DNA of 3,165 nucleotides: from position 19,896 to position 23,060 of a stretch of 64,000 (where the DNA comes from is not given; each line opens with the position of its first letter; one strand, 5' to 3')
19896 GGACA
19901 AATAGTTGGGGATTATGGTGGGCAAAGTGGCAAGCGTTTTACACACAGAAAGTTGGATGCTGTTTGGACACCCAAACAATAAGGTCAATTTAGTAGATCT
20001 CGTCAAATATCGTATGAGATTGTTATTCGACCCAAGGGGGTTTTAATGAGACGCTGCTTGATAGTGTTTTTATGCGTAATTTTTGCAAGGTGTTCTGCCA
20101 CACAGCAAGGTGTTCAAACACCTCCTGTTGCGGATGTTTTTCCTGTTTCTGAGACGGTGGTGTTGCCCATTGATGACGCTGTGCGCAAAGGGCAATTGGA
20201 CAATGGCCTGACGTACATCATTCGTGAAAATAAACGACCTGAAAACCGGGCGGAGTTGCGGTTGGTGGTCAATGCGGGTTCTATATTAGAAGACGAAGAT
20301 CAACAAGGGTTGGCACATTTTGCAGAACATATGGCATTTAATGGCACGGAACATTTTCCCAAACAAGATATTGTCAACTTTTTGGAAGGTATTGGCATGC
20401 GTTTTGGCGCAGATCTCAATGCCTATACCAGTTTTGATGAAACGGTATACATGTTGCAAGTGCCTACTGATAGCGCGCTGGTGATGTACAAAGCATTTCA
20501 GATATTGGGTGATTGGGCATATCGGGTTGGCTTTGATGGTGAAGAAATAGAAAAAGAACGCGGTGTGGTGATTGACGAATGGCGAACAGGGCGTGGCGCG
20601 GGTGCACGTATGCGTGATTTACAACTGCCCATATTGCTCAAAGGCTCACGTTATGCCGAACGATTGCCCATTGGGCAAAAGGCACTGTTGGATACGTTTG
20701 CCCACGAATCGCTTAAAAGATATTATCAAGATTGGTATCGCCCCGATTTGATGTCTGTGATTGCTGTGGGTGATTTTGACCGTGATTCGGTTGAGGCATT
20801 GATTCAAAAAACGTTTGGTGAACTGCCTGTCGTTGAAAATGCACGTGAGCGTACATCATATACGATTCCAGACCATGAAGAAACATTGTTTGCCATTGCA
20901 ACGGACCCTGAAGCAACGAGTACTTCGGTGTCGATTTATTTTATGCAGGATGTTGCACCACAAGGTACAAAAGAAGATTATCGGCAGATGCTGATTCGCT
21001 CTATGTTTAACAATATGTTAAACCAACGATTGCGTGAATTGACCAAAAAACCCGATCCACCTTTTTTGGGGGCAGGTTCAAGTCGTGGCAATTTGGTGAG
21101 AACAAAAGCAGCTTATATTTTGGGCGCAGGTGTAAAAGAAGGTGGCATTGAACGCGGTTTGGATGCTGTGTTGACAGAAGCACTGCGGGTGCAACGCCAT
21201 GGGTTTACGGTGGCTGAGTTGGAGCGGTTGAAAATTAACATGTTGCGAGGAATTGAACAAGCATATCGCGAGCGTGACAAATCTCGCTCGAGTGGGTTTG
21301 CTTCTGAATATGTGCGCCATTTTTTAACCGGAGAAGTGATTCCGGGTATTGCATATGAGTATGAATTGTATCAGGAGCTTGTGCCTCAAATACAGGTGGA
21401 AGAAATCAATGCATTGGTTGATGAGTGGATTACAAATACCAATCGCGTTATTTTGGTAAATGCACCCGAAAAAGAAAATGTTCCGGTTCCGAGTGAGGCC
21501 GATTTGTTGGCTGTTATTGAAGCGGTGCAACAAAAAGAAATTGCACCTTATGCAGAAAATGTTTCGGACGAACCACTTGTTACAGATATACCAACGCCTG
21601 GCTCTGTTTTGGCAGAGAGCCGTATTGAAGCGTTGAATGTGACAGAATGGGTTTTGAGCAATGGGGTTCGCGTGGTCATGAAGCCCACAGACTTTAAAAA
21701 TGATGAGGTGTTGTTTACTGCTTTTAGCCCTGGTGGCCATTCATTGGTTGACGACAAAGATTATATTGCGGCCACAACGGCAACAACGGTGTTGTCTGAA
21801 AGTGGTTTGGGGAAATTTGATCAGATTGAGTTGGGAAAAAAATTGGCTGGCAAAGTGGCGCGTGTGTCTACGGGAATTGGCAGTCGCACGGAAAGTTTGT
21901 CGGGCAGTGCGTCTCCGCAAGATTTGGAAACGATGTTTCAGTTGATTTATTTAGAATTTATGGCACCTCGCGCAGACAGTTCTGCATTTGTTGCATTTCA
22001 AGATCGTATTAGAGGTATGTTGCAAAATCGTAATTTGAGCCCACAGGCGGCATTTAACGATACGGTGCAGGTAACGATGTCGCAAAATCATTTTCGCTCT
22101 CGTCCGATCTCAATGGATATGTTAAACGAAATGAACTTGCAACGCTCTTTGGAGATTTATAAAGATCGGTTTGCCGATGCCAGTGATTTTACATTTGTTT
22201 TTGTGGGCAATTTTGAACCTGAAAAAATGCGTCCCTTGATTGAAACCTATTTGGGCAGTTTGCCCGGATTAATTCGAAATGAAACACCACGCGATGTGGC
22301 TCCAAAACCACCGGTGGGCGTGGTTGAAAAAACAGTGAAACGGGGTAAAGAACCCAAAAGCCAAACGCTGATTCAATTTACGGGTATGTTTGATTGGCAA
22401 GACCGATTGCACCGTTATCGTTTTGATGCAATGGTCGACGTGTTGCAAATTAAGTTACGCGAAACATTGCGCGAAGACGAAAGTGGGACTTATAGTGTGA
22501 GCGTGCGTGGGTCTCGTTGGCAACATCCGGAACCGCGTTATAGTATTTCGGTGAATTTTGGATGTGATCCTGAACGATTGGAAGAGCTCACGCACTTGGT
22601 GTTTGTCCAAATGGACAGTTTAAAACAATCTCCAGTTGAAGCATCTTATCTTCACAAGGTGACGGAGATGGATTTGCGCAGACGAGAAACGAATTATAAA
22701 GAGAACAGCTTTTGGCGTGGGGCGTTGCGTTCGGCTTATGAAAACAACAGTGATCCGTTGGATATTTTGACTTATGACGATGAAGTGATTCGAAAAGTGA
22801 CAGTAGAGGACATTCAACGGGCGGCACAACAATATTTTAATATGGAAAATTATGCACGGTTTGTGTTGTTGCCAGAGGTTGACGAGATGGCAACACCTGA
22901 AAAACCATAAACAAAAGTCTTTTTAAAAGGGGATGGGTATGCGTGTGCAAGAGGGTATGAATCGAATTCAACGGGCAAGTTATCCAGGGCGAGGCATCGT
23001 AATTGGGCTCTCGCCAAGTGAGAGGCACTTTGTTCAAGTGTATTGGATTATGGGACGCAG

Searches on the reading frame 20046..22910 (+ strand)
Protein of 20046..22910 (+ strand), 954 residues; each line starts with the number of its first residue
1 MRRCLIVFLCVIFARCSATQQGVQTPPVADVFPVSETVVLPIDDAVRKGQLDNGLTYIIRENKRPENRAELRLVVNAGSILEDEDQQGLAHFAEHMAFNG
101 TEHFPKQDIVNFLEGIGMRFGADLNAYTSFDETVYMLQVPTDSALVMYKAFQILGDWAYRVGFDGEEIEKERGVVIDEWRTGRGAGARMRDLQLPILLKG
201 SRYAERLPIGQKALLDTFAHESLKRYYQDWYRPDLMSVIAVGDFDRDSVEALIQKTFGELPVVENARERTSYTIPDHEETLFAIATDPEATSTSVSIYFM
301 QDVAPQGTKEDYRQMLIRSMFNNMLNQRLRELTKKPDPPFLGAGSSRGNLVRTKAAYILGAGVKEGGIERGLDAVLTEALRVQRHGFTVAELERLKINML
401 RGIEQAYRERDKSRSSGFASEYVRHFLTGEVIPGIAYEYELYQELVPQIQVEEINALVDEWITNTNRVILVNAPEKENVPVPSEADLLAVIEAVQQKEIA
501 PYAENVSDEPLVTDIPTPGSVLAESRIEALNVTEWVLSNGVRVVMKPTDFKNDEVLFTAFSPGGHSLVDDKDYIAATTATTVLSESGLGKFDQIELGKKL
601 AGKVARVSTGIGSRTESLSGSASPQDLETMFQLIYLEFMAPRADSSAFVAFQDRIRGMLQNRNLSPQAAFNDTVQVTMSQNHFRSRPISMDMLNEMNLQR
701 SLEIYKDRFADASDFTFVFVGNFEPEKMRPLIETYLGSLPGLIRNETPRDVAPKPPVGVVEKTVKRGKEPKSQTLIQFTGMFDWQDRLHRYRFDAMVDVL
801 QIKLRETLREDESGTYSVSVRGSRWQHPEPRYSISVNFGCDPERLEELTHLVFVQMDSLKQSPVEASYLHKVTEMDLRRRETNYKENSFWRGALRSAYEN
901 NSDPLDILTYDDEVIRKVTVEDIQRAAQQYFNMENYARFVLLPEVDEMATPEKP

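Call 59: search_protein_families(library=ncbifam, proteins=[window:20046-22910:+], max_evalue=1e-10)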
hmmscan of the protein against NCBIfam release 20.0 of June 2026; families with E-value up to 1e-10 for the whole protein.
window:20046-22910:+ (954 aa): 3 families
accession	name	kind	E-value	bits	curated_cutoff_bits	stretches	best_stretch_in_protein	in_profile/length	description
NF011681.0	PRK15101.1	equivalog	9.9e-17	60.2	765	1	50-271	48-266/961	pitrilysin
NF047421.1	YfmH_fam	equivalog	6e-14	52.1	250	0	86-256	59-217/425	EF-P 5-aminopentanol modification-associated protein YfmH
TIGR02110.1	PQQ_syn_pqqF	equivalog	2.1e-11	43.3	320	1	67-287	20-237/697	pyrroloquinoline quinone biosynthesis protein PqqF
